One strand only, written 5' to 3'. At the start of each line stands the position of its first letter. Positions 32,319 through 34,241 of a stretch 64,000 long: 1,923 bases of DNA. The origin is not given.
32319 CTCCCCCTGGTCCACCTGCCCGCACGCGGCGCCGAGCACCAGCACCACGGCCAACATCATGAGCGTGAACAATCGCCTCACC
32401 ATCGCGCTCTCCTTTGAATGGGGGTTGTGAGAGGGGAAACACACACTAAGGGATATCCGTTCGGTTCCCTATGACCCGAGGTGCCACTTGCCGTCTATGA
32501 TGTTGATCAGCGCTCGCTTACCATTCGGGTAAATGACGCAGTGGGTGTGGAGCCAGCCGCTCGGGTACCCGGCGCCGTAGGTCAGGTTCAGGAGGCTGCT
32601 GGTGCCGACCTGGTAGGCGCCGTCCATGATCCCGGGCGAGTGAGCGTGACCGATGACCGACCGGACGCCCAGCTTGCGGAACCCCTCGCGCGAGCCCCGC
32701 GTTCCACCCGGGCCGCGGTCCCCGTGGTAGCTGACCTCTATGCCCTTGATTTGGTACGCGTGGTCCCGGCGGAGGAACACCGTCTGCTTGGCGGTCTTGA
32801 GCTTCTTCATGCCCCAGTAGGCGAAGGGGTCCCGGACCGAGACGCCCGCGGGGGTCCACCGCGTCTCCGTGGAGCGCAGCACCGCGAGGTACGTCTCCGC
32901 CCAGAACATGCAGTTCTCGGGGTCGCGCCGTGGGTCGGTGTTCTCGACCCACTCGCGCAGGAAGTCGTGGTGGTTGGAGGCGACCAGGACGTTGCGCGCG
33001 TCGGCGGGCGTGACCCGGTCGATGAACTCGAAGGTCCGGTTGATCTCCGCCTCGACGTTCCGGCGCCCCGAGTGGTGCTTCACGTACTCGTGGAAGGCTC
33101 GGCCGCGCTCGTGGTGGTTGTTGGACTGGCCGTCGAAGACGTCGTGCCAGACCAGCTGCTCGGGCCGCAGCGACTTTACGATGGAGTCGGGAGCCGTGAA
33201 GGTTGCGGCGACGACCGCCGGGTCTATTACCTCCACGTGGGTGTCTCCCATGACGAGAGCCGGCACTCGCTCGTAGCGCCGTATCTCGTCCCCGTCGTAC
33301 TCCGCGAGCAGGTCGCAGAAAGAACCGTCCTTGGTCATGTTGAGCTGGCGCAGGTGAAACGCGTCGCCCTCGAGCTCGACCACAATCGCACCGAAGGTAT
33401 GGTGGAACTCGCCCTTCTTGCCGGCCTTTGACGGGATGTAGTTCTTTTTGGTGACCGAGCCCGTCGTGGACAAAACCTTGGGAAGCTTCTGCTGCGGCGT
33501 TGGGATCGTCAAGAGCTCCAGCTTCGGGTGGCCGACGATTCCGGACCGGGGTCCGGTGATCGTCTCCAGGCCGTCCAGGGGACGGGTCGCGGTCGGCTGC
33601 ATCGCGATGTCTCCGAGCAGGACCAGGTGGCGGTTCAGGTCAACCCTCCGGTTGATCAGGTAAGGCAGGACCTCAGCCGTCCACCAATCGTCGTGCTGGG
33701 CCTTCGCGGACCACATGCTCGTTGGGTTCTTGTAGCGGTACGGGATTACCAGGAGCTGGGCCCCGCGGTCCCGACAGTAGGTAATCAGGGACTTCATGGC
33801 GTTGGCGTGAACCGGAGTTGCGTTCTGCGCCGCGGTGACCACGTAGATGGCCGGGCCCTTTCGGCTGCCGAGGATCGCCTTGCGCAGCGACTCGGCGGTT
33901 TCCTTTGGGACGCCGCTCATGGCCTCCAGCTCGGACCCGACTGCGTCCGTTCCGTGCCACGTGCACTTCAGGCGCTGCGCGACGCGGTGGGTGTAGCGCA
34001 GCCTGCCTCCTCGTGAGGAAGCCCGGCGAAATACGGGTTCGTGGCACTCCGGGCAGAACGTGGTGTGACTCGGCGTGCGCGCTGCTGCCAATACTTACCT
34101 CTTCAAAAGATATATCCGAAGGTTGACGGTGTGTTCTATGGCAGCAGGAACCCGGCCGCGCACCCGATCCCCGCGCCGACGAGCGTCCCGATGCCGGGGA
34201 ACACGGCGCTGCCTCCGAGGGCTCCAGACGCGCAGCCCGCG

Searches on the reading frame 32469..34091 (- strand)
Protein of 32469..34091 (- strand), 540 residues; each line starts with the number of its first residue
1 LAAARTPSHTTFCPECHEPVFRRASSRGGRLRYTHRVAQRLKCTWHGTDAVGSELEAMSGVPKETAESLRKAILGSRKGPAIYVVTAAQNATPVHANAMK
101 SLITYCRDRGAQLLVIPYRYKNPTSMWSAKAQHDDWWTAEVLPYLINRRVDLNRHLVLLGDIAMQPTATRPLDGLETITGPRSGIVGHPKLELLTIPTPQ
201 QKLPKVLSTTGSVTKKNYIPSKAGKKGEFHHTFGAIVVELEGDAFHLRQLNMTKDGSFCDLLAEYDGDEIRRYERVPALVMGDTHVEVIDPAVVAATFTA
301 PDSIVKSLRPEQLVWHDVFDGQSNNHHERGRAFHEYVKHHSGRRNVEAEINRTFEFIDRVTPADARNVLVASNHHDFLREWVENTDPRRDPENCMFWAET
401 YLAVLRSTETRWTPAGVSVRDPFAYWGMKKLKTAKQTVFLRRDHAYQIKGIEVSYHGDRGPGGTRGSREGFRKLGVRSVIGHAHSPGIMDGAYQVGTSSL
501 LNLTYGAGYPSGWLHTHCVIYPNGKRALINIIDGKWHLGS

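Call 42: search_protein_families(library=phrogs, proteins=[window:32469-34091:-], max_evalue=0.00001)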
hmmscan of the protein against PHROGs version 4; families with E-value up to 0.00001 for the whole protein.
window:32469-34091:- (540 aa): 1 family
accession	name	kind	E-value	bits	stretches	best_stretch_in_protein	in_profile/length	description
phrog_1745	-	other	7e-144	481.4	1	75-536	81-540/542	DNA transfer protein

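Call 44: search_dna_similar(query=window:32469-34091:-, collection=phages, mode=protein, max_rows=15)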
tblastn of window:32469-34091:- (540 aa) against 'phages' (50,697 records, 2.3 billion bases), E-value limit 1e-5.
Records with a match: 1132; places in all: 1262; records where one place covers at least 80% of the query: 1113.
Best place of each record, by identity: <60% 1132.
By first word of the organism name: Vibrio 368; Salmonella 273; Escherichia 127; Klebsiella 81; Flavobacterium 68; Caulobacter 39; Rhizobium 29; Phage 13; Cellulophaga 12; Bacteriophage 11; and 42 more.
By host as written in the record: - 358; Flavobacterium sp. BAL314 68; Escherichia coli 42; Salmonella enterica subsp. enterica serovar Enteritidis PT1 39; Vibrio harveyi BAA-1116 36; Klebsiella pneumoniae 25; Salmonella sp. 24; Salmonella enterica 23; and 223 more.
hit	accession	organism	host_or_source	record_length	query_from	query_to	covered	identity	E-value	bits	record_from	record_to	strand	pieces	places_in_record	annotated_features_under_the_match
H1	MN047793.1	Xanthomonas phage Xoo-sp13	Xanthomonas oryzae pv. oryzae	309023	83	536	84%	45.9%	9e-131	426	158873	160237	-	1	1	putative A1 protein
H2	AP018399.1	Xanthomonas phage XacN1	Xanthomonas citri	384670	83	536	84%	45.4%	2e-128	419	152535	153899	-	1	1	putative T5 A1-like protein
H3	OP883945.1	Stenotrophomonas phage CM1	Stenotrophomonas maltophilia SRM01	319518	79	536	85%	44.7%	9e-131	426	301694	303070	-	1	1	record has no annotation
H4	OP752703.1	Stenotrophomonas phage RAS14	Stenotrophomonas maltophilia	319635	79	536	85%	44.7%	9e-131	426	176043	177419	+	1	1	hypothetical protein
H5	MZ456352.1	Vibrio phage HNL01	Aliivibrio fischeri ES114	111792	36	536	93%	34.9%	7e-79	276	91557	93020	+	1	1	hypothetical protein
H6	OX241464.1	Vibrio phage 277E43-1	Seawater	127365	68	536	87%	36.1%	4e-80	279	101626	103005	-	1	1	putative homeodomain-like protein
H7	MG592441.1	Vibrio phage 1.063.O._10N.261.45.C7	Vibrio lentus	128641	36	536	93%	33.5%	3e-76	268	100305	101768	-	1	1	hypothetical protein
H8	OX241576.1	Vibrio phage 193E37-1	Seawater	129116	68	536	87%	35.7%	1e-80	280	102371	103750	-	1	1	putative homeodomain-like protein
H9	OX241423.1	Vibrio phage 249E41-1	Seawater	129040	68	536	87%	35.7%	5e-80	279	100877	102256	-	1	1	putative homeodomain-like protein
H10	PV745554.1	Caulobacter phage BL64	Caulobacter vibrioides CB15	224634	74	538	86%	35.8%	2e-80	280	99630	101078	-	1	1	DNA transfer protein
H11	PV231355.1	Caulobacter phage RBC11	Caulobacter vibrioides CB15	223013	74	538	86%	35.6%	3e-80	280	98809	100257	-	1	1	hypothetical protein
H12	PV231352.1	Caulobacter phage RBC63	Caulobacter vibrioides CB15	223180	74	538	86%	35.6%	3e-80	280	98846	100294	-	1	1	DNA transfer protein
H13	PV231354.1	Caulobacter phage RBC8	Caulobacter vibrioides CB15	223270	74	538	86%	35.6%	3e-80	280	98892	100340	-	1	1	hypothetical protein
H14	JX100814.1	Caulobacter phage CcrRogue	Caulobacter vibrioides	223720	74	538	86%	35.4%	7e-80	278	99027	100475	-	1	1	putative T5 A1-like protein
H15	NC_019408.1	Caulobacter phage CcrRogue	Caulobacter vibrioides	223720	74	538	86%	35.4%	7e-80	278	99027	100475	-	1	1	DNA transfer protein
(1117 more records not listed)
